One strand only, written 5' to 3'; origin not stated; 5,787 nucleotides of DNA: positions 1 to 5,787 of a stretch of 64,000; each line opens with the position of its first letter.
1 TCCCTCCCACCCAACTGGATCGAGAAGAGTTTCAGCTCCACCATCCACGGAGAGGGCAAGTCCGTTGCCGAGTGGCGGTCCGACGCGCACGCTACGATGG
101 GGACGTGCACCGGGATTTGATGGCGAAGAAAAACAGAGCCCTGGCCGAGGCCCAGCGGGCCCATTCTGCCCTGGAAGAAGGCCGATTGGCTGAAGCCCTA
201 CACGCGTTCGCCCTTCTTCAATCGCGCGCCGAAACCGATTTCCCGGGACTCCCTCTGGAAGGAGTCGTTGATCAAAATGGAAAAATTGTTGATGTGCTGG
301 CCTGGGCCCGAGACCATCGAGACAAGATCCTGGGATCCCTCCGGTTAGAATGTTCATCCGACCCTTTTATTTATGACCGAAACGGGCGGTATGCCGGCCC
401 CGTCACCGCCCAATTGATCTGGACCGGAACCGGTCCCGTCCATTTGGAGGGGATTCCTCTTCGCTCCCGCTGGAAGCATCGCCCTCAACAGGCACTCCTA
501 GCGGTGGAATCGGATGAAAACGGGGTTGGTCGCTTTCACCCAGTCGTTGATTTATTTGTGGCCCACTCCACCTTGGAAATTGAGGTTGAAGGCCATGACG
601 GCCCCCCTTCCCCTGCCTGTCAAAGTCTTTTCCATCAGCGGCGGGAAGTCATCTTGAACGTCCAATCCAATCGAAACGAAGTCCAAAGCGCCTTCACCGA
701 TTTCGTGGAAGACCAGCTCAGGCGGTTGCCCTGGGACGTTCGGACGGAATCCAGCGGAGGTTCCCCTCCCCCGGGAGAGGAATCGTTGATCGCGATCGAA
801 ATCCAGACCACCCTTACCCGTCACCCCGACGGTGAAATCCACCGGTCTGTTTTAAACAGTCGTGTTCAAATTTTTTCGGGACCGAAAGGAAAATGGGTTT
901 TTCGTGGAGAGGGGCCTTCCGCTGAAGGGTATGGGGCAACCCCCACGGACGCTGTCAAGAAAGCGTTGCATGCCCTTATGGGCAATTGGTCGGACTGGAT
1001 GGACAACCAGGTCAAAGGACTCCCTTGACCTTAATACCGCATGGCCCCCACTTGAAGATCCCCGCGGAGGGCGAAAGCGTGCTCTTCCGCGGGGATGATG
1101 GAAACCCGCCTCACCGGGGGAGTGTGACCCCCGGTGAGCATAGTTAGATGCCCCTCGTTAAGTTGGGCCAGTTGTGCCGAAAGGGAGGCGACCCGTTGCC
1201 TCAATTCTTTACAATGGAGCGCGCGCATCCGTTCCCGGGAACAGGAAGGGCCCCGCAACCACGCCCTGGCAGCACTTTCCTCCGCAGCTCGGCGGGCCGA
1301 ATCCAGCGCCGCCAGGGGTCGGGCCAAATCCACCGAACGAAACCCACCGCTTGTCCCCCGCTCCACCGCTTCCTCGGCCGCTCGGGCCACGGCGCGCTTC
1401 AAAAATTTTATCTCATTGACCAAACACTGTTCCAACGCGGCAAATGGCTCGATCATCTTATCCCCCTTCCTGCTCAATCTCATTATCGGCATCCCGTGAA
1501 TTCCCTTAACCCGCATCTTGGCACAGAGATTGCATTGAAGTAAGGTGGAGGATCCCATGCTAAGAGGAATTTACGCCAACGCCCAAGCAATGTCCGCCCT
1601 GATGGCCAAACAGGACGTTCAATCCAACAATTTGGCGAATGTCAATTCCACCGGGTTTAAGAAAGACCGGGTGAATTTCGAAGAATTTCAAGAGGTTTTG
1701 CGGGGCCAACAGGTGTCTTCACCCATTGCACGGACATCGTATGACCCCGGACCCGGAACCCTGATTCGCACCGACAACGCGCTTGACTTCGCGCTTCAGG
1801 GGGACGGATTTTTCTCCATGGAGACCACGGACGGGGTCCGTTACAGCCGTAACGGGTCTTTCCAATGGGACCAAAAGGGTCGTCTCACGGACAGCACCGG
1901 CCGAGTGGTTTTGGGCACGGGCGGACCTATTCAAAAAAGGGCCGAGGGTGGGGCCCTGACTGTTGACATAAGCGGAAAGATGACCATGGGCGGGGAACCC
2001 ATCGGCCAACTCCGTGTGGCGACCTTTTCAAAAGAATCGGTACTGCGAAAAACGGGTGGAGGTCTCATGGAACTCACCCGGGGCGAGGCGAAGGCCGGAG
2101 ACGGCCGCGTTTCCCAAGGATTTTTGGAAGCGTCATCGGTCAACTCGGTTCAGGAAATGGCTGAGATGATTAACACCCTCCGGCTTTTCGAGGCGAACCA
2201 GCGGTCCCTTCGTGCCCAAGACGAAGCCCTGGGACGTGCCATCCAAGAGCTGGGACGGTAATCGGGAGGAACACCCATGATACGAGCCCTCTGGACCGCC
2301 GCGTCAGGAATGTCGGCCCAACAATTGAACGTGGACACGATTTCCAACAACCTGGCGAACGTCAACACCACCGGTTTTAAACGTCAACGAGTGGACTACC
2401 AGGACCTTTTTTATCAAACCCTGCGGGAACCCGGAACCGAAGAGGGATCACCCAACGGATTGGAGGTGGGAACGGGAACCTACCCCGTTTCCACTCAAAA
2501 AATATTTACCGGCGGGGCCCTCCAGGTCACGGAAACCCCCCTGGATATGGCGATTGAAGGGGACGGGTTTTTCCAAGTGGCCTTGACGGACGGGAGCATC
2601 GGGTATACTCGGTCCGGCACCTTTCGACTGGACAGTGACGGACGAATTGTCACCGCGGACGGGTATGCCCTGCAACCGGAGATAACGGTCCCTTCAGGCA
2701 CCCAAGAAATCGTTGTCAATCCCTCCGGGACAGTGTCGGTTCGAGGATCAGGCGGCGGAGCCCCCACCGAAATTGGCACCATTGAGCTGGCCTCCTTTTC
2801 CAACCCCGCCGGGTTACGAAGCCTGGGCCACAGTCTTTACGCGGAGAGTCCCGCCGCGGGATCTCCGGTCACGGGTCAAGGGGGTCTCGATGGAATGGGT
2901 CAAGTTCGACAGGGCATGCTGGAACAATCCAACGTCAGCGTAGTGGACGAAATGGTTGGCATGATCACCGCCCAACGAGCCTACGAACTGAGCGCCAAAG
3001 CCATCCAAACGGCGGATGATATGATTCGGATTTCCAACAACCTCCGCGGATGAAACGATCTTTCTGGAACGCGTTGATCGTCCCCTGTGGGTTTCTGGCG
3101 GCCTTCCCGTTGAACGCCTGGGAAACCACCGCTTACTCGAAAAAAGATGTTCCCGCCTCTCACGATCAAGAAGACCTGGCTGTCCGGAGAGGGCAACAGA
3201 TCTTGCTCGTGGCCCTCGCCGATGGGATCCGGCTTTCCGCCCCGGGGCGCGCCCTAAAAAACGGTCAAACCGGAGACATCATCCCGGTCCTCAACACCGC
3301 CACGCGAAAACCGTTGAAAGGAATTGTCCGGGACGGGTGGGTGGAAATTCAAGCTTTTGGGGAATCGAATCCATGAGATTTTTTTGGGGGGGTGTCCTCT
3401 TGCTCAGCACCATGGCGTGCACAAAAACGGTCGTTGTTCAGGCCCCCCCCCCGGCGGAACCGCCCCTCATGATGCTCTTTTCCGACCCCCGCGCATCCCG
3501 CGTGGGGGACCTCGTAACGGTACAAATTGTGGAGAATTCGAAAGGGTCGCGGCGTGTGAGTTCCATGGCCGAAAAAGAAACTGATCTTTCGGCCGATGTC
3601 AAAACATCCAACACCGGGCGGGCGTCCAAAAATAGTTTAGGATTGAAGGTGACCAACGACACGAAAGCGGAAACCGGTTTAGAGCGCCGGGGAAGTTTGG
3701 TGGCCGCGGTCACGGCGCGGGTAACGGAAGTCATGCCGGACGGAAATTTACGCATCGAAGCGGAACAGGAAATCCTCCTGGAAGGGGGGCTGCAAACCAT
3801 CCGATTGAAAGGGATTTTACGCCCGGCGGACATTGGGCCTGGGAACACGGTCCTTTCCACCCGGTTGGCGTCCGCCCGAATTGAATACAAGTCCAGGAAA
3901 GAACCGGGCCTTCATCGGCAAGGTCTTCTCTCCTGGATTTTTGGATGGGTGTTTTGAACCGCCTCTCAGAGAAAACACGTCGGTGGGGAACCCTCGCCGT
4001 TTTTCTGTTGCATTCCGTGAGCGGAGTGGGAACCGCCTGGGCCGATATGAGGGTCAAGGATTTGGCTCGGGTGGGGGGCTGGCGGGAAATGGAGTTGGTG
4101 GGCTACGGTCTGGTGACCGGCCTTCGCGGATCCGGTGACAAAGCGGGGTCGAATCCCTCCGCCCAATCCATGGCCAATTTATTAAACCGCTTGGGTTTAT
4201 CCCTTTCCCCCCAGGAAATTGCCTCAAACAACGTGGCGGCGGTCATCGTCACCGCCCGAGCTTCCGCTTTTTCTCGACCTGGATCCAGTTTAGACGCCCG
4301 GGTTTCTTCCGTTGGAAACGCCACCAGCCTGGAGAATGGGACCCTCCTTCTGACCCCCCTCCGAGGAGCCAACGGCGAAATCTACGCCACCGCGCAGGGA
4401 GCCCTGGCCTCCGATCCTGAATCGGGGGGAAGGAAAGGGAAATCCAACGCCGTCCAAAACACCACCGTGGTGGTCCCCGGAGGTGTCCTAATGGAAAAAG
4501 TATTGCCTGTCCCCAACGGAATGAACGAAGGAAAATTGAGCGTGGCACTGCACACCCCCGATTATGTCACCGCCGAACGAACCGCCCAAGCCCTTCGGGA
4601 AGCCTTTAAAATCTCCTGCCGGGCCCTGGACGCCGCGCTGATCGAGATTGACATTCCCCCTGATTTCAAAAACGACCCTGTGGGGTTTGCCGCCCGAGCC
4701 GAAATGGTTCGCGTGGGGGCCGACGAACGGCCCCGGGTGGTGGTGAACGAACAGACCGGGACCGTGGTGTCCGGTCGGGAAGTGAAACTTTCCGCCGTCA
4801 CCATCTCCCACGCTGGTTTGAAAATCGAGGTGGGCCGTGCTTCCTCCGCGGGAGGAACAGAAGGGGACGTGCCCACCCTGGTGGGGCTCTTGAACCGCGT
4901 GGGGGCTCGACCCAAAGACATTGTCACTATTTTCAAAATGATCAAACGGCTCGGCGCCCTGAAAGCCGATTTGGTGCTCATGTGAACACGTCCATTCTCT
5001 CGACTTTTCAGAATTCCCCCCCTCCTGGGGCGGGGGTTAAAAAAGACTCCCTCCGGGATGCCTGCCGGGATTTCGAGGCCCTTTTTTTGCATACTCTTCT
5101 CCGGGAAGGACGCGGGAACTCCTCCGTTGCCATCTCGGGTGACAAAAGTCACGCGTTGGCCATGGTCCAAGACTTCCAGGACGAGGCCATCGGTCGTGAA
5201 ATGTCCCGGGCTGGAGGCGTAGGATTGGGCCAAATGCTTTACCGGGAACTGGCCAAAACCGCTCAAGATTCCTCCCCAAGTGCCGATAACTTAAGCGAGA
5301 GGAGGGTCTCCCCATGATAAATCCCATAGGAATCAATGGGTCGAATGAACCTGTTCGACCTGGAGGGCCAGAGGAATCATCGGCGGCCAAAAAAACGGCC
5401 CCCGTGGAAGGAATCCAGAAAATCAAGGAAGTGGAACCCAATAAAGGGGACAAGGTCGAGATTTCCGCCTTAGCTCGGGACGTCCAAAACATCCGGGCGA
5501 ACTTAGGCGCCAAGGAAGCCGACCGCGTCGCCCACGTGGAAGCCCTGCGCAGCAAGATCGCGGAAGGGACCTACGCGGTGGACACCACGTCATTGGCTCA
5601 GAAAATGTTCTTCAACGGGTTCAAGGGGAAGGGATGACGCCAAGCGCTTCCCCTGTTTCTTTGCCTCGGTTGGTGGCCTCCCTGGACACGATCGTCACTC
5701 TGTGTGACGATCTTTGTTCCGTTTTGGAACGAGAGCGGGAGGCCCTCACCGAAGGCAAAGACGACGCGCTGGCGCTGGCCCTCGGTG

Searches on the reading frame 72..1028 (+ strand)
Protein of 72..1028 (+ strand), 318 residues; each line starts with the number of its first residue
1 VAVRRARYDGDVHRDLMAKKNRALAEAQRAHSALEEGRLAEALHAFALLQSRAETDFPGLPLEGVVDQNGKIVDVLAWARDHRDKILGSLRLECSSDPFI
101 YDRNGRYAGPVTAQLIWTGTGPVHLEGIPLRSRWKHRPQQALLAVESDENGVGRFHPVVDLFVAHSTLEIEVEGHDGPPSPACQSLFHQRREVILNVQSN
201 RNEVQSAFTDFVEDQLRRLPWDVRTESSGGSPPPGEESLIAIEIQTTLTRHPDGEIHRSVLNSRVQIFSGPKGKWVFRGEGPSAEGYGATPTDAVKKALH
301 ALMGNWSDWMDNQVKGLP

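Call 14: search_protein_families(library=pfam, proteins=[window:72-1028:+], max_evalue=0.001)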
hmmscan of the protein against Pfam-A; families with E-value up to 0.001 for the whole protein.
window:72-1028:+ (318 aa): 0 families

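Call 102: find_encoding_contigs(protein=window:72-1028:+, flank=10000, max_places=2)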
Protein window:72-1028:+ (318 aa): no gene with exactly this product is on record in the collection.

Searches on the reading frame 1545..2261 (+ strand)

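Call 14: search_protein_families(library=pfam, proteins=[window:1545-2261:+], max_evalue=0.001)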
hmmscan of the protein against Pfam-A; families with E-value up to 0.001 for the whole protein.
window:1545-2261:+ (238 aa): 3 families
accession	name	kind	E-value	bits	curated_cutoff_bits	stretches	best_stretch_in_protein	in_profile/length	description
PF06429.18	Flg_bbr_C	-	9.2e-13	47.9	23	1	191-234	2-45/46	Flagellar basal body rod FlgEFG protein C-terminal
PF22692.1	LlgE_F_G_D1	-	1.1e-10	41.9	27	1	83-145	1-61/64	Flagellar hook protein FlgE/F/G D1 domain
PF00460.25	Flg_bb_rod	-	1.1e-06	28.9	20.7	1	9-39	1-31/31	Flagella basal body rod protein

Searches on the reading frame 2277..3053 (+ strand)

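Call 14: search_protein_families(library=pfam, proteins=[window:2277-3053:+], max_evalue=0.001)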
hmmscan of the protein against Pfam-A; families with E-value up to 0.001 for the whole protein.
window:2277-3053:+ (258 aa): 3 families
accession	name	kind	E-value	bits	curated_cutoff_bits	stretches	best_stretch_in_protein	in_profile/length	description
PF22692.1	LlgE_F_G_D1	-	8e-26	90.4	27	1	92-155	1-64/64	Flagellar hook protein FlgE/F/G D1 domain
PF06429.18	Flg_bbr_C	-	4.1e-21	74.7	23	1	211-256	1-46/46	Flagellar basal body rod FlgEFG protein C-terminal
PF00460.25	Flg_bb_rod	-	6.5e-13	48.8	20.7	1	7-35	3-31/31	Flagella basal body rod protein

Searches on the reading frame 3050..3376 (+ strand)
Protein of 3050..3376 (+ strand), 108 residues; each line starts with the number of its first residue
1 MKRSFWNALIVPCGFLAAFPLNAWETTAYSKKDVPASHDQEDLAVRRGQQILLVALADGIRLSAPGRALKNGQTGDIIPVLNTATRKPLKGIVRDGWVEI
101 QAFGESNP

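Call 14: search_protein_families(library=pfam, proteins=[window:3050-3376:+], max_evalue=0.001)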
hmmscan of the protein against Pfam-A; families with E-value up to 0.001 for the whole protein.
window:3050-3376:+ (108 aa): 1 family
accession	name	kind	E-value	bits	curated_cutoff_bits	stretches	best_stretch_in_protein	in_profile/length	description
PF13144.11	ChapFlgA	-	2.4e-11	44.2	23.8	1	43-95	64-116/122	Chaperone for flagella basal body P-ring formation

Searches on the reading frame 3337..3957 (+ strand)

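Call 14: search_protein_families(library=pfam, proteins=[window:3337-3957:+], max_evalue=0.001)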
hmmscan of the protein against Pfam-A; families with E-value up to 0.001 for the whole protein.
window:3337-3957:+ (206 aa): 1 family
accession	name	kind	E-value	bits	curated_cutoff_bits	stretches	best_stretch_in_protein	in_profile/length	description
PF02107.21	FlgH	-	1.2e-38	132.8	27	1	45-202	15-167/172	Flagellar L-ring protein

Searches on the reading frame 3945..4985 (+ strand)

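Call 14: search_protein_families(library=pfam, proteins=[window:3945-4985:+], max_evalue=0.001)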
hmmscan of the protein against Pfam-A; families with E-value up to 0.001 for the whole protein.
window:3945-4985:+ (346 aa): 1 family
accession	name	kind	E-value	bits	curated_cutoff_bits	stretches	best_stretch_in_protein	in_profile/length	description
PF02119.21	FlgI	-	2.1e-85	287.1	25.3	2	36-299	1-267/343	Flagellar P-ring protein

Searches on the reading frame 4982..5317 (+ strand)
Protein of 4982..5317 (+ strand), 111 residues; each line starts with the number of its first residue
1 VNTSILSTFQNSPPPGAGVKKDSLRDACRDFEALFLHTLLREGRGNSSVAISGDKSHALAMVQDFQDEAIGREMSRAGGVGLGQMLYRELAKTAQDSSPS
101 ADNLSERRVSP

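Call 14: search_protein_families(library=pfam, proteins=[window:4982-5317:+], max_evalue=0.001)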
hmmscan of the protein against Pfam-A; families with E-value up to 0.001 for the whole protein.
window:4982-5317:+ (111 aa): 1 family
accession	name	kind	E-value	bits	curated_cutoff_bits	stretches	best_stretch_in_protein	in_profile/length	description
PF10135.14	Rod-binding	-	7.3e-07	30.1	25.1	1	54-88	15-50/51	Rod binding protein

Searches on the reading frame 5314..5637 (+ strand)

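Call 14: search_protein_families(library=pfam, proteins=[window:5314-5637:+], max_evalue=0.001)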
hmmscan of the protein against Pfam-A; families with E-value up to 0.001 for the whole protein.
window:5314-5637:+ (107 aa): 1 family
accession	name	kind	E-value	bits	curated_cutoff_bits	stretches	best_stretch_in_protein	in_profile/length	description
PF04316.19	FlgM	-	1.2e-13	51.5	25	1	46-98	1-53/55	Anti-sigma-28 factor, FlgM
